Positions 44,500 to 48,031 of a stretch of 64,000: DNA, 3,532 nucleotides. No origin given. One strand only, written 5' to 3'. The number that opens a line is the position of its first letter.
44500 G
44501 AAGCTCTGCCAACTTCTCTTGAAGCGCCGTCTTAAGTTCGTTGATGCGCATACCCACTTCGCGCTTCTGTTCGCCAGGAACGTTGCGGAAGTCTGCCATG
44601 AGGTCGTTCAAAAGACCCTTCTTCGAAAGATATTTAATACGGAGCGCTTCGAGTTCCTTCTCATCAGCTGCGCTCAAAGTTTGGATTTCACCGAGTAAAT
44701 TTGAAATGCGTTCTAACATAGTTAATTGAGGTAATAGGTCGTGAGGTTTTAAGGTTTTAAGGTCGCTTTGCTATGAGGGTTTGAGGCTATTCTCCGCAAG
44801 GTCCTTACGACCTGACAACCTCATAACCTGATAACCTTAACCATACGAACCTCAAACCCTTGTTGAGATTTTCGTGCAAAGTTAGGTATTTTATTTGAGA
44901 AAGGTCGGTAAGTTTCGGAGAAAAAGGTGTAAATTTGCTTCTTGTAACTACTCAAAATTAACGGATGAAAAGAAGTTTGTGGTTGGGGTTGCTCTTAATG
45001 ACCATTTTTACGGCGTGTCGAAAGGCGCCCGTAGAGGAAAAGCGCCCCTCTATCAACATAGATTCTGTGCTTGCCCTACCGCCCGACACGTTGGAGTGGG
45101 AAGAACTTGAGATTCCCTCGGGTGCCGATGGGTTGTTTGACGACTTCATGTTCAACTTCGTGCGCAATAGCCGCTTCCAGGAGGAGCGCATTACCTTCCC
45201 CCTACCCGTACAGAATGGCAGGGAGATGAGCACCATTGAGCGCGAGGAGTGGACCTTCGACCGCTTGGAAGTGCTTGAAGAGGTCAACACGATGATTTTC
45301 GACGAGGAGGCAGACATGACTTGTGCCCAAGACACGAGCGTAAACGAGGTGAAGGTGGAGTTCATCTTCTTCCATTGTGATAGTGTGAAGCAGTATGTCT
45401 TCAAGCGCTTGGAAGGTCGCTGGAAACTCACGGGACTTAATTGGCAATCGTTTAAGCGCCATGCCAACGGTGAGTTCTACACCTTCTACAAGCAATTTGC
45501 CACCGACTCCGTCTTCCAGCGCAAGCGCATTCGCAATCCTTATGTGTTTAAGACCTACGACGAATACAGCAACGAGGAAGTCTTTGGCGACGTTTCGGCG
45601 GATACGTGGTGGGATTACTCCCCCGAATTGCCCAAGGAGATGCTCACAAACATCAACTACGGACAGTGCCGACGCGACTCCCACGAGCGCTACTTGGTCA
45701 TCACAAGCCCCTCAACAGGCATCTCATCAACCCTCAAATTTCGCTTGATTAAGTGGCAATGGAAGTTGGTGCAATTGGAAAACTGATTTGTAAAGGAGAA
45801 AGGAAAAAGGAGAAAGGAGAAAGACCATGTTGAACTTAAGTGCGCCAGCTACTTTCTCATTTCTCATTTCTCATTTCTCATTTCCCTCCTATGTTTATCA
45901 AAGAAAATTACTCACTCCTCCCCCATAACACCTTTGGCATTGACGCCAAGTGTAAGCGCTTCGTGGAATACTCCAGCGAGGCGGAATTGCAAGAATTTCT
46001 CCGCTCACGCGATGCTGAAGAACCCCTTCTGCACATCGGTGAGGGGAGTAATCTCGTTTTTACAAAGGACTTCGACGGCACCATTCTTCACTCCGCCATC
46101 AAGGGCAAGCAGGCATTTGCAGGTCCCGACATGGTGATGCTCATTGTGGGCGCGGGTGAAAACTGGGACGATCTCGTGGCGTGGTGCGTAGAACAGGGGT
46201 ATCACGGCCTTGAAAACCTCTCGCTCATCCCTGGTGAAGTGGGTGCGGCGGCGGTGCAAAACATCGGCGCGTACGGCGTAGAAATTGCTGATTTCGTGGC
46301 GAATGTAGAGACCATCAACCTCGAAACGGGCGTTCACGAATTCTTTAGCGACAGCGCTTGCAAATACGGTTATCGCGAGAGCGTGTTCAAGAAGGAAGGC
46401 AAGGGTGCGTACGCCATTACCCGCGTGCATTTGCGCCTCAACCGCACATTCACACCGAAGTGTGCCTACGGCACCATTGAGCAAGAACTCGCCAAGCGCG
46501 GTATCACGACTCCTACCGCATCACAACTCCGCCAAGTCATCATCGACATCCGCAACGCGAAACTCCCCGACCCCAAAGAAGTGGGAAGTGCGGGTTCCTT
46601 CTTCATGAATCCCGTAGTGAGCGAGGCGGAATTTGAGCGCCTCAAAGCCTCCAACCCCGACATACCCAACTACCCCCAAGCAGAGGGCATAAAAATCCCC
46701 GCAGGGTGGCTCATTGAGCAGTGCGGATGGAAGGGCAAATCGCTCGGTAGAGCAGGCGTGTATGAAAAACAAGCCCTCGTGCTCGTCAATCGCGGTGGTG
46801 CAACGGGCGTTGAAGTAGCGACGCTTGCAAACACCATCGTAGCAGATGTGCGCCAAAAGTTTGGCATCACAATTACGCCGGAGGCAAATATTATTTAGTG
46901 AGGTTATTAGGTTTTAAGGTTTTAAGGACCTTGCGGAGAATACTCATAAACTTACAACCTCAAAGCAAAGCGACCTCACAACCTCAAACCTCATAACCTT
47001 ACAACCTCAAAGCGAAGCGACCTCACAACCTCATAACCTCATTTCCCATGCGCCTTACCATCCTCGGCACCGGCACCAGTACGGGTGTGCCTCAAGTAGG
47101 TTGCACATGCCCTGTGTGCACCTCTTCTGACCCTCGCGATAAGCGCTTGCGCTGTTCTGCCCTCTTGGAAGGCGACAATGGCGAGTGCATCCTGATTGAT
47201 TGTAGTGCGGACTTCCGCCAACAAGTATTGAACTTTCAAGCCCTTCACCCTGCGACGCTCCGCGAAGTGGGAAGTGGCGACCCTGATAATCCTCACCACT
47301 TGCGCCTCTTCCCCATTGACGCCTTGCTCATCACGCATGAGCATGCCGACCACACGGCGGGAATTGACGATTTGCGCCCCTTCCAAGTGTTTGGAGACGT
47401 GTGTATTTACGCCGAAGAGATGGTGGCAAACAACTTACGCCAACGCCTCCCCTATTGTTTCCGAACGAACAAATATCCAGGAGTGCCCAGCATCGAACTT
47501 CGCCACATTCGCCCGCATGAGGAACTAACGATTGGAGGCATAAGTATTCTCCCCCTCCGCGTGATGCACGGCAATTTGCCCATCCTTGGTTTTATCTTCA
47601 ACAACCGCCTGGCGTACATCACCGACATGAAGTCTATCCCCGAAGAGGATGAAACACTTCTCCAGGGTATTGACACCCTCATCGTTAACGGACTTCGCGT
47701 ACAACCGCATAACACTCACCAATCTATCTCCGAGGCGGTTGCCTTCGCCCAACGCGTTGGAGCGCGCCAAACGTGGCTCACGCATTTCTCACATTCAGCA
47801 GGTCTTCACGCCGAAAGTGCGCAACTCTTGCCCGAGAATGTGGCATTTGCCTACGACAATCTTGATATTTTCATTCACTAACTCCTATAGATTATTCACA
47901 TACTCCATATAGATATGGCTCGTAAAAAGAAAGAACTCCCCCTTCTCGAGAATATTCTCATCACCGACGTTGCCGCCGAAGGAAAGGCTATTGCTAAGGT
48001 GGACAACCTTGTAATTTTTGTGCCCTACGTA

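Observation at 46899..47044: Dispersed palindromic promoter-proximal repeat family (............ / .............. core), about 10 copies in 64 kb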

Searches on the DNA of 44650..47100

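Call 29: search_rna_families(source=window, start=44650, end=47100, threshold=evalue, max_evalue=5)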
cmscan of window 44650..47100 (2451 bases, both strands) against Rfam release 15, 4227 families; matches with E-value up to 5: 6.
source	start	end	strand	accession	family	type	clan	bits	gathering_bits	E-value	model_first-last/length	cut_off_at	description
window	45794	45899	-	RF02436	SpF43_sRNA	Gene; sRNA;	-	27.2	70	0.0098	1-99/99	no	Streptococcus sRNA SpF43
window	45784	45880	+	RF03775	mir-7578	Gene; miRNA;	-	21.5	60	0.21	1-82/82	no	mir-7578 microRNA precursor family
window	46906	46995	-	RF04172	MIR8675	Gene; miRNA;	-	20.4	90.8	1.5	1-95/95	no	MIR8675 microRNA precursor family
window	45791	45884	-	RF03792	MIR6462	Gene; miRNA;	-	20.3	96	2.4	1-119/119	no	MIR6462 microRNA precursor family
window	45773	45896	-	RF01577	RNase_P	Gene; ribozyme;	CL00002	19.2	100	4.1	48-169/626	no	Plasmodium RNase_P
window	46503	46547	-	RF01150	sR11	Gene; snRNA; snoRNA; CD-box;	-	16.9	39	4.8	1-57/57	no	Small nucleolar RNA sR11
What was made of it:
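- On Any Rfam RNA family: The best sub-threshold hit overlapping H is a plant miRNA model at E = 1.5 (call 29).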

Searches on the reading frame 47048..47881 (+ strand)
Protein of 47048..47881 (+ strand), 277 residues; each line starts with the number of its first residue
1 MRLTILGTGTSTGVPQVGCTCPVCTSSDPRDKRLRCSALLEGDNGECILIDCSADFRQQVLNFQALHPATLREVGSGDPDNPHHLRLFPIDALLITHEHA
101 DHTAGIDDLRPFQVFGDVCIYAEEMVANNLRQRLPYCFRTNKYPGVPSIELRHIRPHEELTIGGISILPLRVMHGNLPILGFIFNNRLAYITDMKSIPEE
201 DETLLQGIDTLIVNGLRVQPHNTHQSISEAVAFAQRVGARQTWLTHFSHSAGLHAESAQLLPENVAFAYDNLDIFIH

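Call 8: find_encoding_contigs(protein=window:47048-47881:+, flank=10000, max_places=6)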
Protein window:47048-47881:+ (277 aa): 1 contig read that carries it; 1 place shown.
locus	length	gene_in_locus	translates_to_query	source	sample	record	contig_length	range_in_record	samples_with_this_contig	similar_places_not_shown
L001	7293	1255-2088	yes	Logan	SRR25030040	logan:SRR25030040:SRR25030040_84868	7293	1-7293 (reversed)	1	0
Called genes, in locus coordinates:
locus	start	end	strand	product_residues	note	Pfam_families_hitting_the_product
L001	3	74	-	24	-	?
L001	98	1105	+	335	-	PF01565:FAD_binding_4, PF02873:MurB_C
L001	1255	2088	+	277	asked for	PF23023:Anti-Pycsar_Apyc1, PF00753:Lactamase_B, PF12706:Lactamase_B_2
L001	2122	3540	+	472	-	PF01938:TRAM, PF05958:tRNA_U5-meth_tr, PF02475:TRM5-TYW2_MTfase (weak), PF13847:Methyltransf_31, PF09445:Methyltransf_15 (faint), PF13649:Methyltransf_25 (faint)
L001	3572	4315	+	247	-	-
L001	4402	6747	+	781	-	PF17162:DUF5118, PF17148:DUF5117, PF16313:DUF4953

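Call 53: find_homologous_proteins(query=window:47048-47881:+, max_evalue=1e-40)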
Query window:47048-47881:+ (277 aa): 7890 proteins with E <= 1e-40 among 8000 candidates; the best 120 are listed.
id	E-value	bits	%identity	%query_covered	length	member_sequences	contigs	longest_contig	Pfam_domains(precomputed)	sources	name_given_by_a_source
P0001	1.7e-182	623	97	100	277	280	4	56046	PF12706.14,PF23023.2,PF00753.34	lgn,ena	-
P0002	2.6e-96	340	58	99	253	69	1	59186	PF12706.14,PF23023.2,PF00753.34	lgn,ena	-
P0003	3.6e-94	333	55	99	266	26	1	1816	PF12706.14,PF23023.2,PF00753.34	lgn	-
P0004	5.9e-93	329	56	100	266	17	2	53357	PF12706.14,PF23023.2,PF00753.34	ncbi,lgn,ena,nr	ncbi:MAG: MBL fold metallo-hydrolase [Bacteroidaceae bacterium]|nr:MBL fold metallo-hydrolase [Bacte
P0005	9.8e-93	328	58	99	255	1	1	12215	PF12706.14,PF23023.2,PF00753.34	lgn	-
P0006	1.7e-92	328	59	99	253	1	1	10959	PF12706.14,PF23023.2,PF00753.34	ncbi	-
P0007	2.9e-92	327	55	100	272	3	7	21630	PF12706.14,PF23023.2,PF00753.34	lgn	-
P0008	1.4e-91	325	57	99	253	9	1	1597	PF12706.14,PF23023.2,PF00753.34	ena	-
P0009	2.6e-91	324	57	98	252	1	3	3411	PF12706.14,PF23023.2,PF00753.34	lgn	-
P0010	1.1e-90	322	55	100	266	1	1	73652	PF12706.14,PF23023.2,PF00753.34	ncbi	-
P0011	7.4e-90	319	55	99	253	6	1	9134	PF12706.14,PF23023.2,PF00753.34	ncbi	-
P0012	9.9e-90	319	56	98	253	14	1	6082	PF12706.14,PF23023.2,PF00753.34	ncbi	-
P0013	1.6e-89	318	54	100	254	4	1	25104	PF12706.14,PF23023.2,PF00753.34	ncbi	-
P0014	2.5e-89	317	56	99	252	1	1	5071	PF12706.14,PF23023.2,PF00753.34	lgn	-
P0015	3.2e-89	317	55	99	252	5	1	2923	PF12706.14,PF23023.2,PF13483.13,PF00753.34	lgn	-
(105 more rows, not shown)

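Call 54: find_encoding_contigs(protein=P0001, flank=3000, max_places=6)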
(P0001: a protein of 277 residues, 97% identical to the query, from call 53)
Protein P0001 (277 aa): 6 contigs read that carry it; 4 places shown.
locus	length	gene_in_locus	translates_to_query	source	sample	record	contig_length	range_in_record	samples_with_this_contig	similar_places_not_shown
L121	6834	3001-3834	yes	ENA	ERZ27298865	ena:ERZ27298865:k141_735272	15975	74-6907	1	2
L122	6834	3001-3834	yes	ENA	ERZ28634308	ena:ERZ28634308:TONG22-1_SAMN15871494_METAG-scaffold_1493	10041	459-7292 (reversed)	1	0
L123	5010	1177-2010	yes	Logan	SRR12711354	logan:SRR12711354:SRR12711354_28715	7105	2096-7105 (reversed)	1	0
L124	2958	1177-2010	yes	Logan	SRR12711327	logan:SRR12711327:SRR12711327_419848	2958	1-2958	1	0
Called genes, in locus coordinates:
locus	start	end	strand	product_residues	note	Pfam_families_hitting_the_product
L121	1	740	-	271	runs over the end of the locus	?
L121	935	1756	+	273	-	PF14254:DUF4348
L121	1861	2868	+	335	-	PF01565:FAD_binding_4, PF02873:MurB_C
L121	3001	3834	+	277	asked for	PF23023:Anti-Pycsar_Apyc1, PF00753:Lactamase_B (weak), PF12706:Lactamase_B_2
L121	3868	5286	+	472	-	PF01938:TRAM, PF05958:tRNA_U5-meth_tr, PF02475:TRM5-TYW2_MTfase (weak), PF13847:Methyltransf_31, PF09445:Methyltransf_15 (faint), PF13649:Methyltransf_25 (faint)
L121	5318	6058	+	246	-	-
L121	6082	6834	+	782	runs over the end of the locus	PF17162:DUF5118, PF17148:DUF5117, PF16313:DUF4953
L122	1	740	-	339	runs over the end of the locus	PF02912:Phe_tRNA-synt_N, PF01409:tRNA-synt_2d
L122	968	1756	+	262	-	PF14254:DUF4348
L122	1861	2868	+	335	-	PF01565:FAD_binding_4, PF02873:MurB_C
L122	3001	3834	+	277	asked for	PF23023:Anti-Pycsar_Apyc1, PF00753:Lactamase_B (weak), PF12706:Lactamase_B_2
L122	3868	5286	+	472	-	PF01938:TRAM, PF05958:tRNA_U5-meth_tr, PF02475:TRM5-TYW2_MTfase (weak), PF13847:Methyltransf_31, PF09445:Methyltransf_15 (faint), PF13649:Methyltransf_25 (faint)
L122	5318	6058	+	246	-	-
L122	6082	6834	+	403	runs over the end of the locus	?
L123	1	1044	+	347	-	?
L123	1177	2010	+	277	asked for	PF23023:Anti-Pycsar_Apyc1, PF00753:Lactamase_B (weak), PF12706:Lactamase_B_2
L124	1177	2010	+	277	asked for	PF23023:Anti-Pycsar_Apyc1, PF00753:Lactamase_B (weak), PF12706:Lactamase_B_2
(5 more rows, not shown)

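Call 55: find_encoding_contigs(protein=P0002, flank=3000, max_places=3)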
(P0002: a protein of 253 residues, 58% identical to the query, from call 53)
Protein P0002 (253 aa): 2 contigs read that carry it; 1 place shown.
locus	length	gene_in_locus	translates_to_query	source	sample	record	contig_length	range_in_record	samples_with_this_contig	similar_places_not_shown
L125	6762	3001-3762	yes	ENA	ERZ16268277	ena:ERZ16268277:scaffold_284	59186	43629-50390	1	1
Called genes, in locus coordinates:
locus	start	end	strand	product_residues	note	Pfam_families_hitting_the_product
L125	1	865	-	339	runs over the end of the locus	PF02912:Phe_tRNA-synt_N, PF01409:tRNA-synt_2d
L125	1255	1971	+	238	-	PF14254:DUF4348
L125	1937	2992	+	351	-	PF01565:FAD_binding_4, PF02873:MurB_C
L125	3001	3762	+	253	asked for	PF23023:Anti-Pycsar_Apyc1, PF00753:Lactamase_B, PF12706:Lactamase_B_2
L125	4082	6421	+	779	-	PF00912:Transgly, PF28500:PBP_middle, PF00905:Transpeptidase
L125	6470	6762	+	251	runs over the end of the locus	PF02348:CTP_transf_3, PF12804:NTP_transf_3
